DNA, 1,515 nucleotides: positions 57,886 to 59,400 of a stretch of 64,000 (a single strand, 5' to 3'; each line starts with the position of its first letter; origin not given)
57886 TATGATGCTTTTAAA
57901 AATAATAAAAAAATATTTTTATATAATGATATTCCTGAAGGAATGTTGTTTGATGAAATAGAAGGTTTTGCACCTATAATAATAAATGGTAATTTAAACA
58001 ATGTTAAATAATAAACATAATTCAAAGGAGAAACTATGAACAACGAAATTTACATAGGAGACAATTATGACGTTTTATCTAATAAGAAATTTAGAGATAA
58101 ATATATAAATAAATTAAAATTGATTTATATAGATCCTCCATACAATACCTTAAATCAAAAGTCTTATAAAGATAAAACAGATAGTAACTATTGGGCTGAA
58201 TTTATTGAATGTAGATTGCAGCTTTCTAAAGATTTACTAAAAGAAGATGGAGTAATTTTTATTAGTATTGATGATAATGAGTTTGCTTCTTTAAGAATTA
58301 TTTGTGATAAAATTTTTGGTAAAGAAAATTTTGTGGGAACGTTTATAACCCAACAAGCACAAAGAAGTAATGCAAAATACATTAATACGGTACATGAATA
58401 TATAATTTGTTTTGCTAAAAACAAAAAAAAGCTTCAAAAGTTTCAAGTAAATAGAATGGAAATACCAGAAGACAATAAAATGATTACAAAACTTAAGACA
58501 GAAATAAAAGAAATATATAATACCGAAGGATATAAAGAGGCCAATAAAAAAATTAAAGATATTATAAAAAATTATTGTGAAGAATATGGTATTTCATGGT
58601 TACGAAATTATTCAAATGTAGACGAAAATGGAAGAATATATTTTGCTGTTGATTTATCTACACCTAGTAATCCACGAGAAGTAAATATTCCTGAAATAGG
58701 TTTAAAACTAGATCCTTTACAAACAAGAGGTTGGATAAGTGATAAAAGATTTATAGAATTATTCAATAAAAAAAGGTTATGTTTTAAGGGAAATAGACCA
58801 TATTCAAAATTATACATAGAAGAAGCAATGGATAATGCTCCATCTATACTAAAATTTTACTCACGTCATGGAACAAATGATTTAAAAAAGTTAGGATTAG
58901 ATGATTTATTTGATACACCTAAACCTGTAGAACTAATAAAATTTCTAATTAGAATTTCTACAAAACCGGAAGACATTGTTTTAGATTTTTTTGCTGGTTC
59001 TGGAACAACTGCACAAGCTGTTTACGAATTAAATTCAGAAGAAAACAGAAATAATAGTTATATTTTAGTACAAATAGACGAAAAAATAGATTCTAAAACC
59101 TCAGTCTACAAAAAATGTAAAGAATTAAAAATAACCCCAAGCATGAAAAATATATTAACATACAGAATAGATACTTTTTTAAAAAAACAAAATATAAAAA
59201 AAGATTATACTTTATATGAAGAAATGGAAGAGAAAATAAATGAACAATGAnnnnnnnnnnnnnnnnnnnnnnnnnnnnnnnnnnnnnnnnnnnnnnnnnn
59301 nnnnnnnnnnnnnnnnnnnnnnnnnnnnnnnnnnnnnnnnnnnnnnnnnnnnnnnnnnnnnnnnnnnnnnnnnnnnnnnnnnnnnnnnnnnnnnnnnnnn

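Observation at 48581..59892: About 11.3 kb of accessory DNA lies between secA and prfB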

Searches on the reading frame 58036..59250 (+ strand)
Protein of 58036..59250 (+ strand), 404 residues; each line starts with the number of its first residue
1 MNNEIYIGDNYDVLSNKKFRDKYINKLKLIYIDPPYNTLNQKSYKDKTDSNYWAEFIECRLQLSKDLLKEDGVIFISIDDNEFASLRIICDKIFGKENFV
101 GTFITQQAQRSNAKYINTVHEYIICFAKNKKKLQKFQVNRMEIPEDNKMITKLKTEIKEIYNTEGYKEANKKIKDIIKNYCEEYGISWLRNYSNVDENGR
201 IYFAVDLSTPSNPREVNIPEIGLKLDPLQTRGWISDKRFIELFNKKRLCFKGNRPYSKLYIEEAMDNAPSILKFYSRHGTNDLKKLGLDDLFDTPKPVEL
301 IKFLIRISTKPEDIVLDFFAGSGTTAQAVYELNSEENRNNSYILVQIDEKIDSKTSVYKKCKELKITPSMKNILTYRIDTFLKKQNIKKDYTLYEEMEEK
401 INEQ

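Call 5: search_protein_families(library=pfam, proteins=[window:58036-59250:+], max_evalue=0.01)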
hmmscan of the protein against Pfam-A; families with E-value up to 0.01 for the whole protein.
window:58036-59250:+ (404 aa): 2 families
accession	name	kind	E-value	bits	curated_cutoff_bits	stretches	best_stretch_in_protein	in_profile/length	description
PF01555.25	N6_N4_Mtase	-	1.1e-46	160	26.7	1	28-350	2-214/221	DNA methylase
PF03602.21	Cons_hypoth95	-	0.0081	16.3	24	0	25-41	112-128/182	Conserved hypothetical protein 95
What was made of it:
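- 58036..59250 (+): Type II DNA methyltransferase (beta-class N6/N4). Pfam N6_N4_Mtase, E = 1e-46 (call 5).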

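Call 22: search_protein_families(library=ncbifam, proteins=[window:58036-59250:+], max_evalue=1)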
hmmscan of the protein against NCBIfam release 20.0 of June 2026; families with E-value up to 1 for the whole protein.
window:58036-59250:+ (404 aa): 4 families
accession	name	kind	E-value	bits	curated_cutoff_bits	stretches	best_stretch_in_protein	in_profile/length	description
NF008572.0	PRK11524.1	equivalog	1.9e-11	43.6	292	2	294-333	197-236/294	adenine-specific DNA-methyltransferase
NF050803.1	DnaMtaseCcrMCaul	equivalog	6.4e-08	31.9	830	1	279-360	173-256/350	adenine-specific DNA-methyltransferase CcrM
NF010253.0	PRK13699.1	subfamily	6.4e-07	29.3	244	1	292-331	144-183/226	DNA methyltransferase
NF002169.0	PRK01002.1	subfamily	0.074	13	111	1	151-191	13-51/141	nickel responsive regulator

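Call 67: search_protein_families(library=padloc, proteins=[window:58036-59250:+], max_evalue=0.01)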
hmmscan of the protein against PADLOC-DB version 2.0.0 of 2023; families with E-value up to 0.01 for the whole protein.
window:58036-59250:+ (404 aa): 46 families (the best 25 are shown)
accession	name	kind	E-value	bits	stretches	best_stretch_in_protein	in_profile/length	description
PDLC03278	MTase_II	-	3.3e-104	347.4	1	26-386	20-379/390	Type II methyltransferase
PDLC03634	MTase_III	-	1.6e-72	243.3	2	53-378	173-472/621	Type III methyltransferase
PDLC03641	MTase_III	-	5.3e-61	205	2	46-392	177-486/657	Type III methyltransferase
PDLC03644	MTase_III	-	5.1e-57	191.8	1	2-356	38-390/542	Type III methyltransferase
PDLC03636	MTase_III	-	2.2e-45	153.5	1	2-329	46-381/575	Type III methyltransferase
PDLC03635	MTase_III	-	5.6e-44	148.9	1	17-330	231-549/708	Type III methyltransferase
PDLC03637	MTase_III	-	3.3e-42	142.8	2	3-140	121-275/513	Type III methyltransferase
PDLC03642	MTase_III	-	8.4e-40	134.9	2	7-138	87-226/528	Type III methyltransferase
PDLC03640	MTase_III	-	1.3e-39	134.1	1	4-356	45-440/654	Type III methyltransferase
PDLC03646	MTase_III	-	2.8e-35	119.4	1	7-356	476-833/1057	Type III methyltransferase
PDLC03638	MTase_III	-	6.7e-33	112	2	8-140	386-520/816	Type III methyltransferase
PDLC03354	MTase_II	-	3.4e-29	100.1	2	5-157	63-231/425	Type II methyltransferase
PDLC03643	MTase_III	-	5.9e-28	96.2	2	289-396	208-313/465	Type III methyltransferase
PDLC03639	MTase_III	-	2.8e-27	93.3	2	3-134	88-227/639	Type III methyltransferase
PDLC03300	MTase_II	-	9.5e-23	78.7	2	42-155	77-186/302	Type II methyltransferase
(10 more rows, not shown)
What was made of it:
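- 58036..59250 (+): PADLOC MTase_II, E = 3e-104, full length (call 67).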
